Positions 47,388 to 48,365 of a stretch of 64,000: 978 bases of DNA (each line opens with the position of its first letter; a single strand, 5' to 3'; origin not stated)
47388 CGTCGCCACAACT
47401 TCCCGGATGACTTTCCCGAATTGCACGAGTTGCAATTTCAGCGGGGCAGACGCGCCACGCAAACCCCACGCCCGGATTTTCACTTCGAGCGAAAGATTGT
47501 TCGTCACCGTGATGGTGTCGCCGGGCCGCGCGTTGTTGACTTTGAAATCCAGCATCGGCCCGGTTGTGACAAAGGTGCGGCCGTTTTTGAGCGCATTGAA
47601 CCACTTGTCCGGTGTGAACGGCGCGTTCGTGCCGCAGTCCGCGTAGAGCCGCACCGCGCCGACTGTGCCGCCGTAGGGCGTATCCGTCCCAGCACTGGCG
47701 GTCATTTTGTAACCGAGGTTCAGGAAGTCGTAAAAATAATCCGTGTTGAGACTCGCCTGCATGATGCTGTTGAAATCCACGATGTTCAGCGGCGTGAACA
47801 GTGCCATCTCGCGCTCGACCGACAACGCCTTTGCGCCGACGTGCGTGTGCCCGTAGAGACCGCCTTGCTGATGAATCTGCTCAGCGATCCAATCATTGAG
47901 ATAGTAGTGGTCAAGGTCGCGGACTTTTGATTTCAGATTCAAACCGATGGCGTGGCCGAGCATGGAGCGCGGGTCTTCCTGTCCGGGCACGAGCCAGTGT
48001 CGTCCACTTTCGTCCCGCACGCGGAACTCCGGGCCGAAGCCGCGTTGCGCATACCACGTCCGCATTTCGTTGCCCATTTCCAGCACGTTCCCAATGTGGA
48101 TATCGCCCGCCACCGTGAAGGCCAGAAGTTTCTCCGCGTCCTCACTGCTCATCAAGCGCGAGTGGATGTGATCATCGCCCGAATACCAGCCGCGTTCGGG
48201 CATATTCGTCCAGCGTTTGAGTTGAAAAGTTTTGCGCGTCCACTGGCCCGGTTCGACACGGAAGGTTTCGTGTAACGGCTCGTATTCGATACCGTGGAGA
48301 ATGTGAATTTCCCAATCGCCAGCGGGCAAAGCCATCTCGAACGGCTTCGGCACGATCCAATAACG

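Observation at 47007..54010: Three tandem, diverged paralogues of an HxH metallohydrolase-like protein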

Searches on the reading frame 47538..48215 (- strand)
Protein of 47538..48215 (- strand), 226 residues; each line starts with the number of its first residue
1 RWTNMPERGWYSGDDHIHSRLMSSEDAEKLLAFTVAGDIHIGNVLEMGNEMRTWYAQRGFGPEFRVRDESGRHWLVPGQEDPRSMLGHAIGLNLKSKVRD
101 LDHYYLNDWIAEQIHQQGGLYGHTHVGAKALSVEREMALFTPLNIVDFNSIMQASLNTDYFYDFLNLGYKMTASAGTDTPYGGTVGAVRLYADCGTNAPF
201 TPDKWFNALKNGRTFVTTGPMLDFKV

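Call 66: search_protein_families(library=pfam, proteins=[window:47538-48215:-], max_evalue=10)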
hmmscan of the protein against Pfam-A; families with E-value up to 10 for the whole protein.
seq(226 aa): 1 family
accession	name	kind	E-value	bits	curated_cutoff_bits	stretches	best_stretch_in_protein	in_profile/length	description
PF02213.21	GYF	-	0.051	13.7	25.7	1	48-74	16-42/45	GYF domain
